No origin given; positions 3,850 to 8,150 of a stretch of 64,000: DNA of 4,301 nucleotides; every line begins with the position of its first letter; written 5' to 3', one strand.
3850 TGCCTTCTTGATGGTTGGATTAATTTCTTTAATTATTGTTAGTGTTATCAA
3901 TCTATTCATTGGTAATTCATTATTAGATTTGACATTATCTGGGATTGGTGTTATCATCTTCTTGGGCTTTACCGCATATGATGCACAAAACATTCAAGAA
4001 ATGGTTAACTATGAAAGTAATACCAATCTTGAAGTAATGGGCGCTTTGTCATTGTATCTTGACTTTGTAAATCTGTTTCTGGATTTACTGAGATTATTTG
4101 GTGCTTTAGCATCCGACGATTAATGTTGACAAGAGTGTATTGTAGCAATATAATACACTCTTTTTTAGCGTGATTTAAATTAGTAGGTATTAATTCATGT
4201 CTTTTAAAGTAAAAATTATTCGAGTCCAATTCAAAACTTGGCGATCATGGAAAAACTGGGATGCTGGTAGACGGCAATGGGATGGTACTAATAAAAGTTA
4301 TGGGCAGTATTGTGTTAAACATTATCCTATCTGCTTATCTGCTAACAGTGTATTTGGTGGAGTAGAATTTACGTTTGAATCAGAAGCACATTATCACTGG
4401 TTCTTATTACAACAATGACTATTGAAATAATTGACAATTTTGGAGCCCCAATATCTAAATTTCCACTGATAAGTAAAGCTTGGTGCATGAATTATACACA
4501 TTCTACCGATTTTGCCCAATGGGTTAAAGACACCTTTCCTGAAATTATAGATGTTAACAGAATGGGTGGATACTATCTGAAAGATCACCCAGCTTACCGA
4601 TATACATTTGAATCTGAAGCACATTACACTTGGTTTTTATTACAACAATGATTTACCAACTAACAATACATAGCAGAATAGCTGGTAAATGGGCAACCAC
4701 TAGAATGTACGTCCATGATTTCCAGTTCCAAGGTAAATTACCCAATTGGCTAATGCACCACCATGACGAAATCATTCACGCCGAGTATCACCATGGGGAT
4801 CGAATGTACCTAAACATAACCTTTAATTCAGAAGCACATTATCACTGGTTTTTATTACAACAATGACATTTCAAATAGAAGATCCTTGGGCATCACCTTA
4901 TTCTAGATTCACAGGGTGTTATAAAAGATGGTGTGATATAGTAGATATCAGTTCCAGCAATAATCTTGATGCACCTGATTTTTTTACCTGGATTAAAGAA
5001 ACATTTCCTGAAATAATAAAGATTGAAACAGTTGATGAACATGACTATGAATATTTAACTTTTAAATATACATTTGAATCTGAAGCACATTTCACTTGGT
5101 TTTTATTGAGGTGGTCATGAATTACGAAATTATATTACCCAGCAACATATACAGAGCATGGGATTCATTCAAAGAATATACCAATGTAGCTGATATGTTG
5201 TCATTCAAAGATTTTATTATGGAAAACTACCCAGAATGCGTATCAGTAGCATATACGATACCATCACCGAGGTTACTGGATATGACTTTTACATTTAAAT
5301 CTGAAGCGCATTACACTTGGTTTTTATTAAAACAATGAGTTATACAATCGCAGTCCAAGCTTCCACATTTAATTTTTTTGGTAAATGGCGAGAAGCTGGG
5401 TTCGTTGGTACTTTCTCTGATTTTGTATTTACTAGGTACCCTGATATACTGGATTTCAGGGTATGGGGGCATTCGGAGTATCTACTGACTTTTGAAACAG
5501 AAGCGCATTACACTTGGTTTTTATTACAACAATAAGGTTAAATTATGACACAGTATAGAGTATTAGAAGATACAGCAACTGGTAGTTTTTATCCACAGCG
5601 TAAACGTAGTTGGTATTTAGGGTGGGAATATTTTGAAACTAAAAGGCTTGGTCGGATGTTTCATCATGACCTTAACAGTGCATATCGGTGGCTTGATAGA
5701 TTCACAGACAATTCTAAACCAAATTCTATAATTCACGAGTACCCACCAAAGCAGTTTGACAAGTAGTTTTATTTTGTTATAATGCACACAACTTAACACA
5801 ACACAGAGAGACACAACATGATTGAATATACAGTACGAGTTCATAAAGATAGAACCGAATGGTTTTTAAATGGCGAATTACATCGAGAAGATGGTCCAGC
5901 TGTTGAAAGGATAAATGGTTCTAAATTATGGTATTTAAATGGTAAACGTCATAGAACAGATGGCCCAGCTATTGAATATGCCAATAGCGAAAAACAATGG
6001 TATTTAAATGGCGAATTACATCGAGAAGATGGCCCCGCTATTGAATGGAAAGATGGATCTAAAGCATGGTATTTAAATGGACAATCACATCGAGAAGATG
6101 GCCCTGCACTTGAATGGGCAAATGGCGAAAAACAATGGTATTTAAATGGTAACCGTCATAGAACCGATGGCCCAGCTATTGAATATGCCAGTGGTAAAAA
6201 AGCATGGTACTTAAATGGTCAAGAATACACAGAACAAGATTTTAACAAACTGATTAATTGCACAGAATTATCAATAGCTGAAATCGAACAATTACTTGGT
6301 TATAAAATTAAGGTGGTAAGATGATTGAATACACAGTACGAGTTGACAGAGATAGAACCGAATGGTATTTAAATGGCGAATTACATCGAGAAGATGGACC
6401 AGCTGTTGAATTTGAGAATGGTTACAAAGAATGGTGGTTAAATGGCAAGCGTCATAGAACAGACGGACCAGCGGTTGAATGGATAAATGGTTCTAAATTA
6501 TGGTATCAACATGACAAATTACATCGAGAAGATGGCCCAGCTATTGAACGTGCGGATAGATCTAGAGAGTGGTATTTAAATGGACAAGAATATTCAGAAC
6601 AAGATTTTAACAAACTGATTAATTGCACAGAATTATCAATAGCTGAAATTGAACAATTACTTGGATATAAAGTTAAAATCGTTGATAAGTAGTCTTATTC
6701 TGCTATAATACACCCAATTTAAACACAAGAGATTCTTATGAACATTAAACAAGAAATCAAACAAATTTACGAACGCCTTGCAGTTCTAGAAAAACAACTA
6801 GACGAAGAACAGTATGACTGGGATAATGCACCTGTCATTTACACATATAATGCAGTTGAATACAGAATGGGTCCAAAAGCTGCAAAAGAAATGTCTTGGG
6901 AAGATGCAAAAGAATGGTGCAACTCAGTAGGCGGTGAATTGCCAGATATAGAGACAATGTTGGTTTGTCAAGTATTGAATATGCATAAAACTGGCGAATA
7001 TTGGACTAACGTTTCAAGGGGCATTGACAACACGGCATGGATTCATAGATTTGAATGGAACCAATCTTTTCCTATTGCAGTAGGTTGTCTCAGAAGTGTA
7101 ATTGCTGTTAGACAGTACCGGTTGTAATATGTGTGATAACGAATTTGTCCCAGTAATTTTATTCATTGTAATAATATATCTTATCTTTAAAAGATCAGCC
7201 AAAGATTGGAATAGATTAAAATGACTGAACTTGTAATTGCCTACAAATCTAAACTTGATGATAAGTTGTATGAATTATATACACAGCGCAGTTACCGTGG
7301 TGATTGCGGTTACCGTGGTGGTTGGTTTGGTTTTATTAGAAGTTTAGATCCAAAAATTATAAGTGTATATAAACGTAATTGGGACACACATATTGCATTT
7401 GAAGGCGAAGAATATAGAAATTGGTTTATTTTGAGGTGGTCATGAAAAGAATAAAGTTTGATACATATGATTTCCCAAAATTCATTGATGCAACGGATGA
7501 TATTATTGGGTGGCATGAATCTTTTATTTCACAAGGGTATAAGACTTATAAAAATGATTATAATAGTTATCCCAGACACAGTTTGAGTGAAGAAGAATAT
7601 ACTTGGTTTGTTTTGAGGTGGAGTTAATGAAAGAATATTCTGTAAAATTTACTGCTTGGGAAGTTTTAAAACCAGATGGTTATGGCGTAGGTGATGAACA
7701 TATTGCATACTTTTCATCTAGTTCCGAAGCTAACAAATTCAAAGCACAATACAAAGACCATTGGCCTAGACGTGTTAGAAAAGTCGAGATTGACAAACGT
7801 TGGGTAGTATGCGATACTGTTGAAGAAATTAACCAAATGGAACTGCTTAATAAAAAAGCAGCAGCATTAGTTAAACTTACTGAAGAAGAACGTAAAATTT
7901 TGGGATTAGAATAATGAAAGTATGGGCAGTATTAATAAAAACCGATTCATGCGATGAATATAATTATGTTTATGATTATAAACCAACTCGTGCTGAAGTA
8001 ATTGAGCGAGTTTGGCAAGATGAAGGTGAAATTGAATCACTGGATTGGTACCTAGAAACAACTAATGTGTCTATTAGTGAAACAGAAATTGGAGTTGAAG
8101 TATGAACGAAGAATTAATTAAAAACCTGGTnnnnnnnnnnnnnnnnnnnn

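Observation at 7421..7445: Conserved gene junction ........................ encodes ...WFILRWS-stop, SD and next start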

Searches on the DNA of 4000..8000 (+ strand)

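Call 6: search_dna_similar(query=window:4000-8000:+, collection=phages, mode=near, max_rows=30)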
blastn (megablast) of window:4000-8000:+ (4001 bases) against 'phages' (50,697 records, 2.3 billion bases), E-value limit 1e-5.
No match.

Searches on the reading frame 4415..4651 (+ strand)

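Call 9: search_protein_families(library=pfam, max_evalue=1, proteins=[window:4415-4651:+])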
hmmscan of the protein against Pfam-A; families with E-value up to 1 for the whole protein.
window:4415-4651:+ (78 aa): 2 families
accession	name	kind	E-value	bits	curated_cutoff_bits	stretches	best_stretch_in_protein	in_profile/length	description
PF02236.22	Viral_DNA_bi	-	0.053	14.1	23.5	1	40-68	25-54/79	Viral DNA-binding protein, all alpha domain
PF08056.16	Trp_leader2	-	0.056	13.7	27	1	22-36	14-28/41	Tryptophan operon leader peptide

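Call 10: search_protein_families(library=phrogs, max_evalue=1, proteins=[window:4415-4651:+])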
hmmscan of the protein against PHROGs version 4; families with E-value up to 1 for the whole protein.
window:4415-4651:+ (78 aa): 2 families
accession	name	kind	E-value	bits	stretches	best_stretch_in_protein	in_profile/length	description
phrog_3110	-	unknown function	0.012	16.8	1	11-50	5-44/83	-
phrog_8400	-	unknown function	0.051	14.6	1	25-42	33-51/56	-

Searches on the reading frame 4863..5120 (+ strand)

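Call 9: search_protein_families(library=pfam, max_evalue=1, proteins=[window:4863-5120:+])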
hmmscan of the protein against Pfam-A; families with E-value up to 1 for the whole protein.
window:4863-5120:+ (85 aa): 2 families
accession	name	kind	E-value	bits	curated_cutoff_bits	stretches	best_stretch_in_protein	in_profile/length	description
PF25583.1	WCX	-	0.079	13.7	23.9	1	40-84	13-52/76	WCX domain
PF07632.16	Sde182_NH-like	-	0.097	12.6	26.8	1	33-70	161-195/268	Cellulose-binding Sde182, nucleoside hydrolase-like domain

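Call 10: search_protein_families(library=phrogs, max_evalue=1, proteins=[window:4863-5120:+])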
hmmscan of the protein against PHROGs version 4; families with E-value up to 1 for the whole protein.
window:4863-5120:+ (85 aa): 0 families

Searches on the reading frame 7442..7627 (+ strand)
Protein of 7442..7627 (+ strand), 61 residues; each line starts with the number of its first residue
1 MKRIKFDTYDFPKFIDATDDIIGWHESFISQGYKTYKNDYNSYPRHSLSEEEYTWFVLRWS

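Call 9: search_protein_families(library=pfam, max_evalue=1, proteins=[window:7442-7627:+])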
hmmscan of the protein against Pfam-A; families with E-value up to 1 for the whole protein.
window:7442-7627:+ (61 aa): 1 family
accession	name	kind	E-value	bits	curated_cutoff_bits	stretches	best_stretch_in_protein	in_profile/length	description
PF13082.11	DUF3931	-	0.19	12.3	25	0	2-15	16-29/66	Protein of unknown function (DUF3931)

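Call 10: search_protein_families(library=phrogs, max_evalue=1, proteins=[window:7442-7627:+])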
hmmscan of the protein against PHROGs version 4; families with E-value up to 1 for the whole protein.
window:7442-7627:+ (61 aa): 0 families
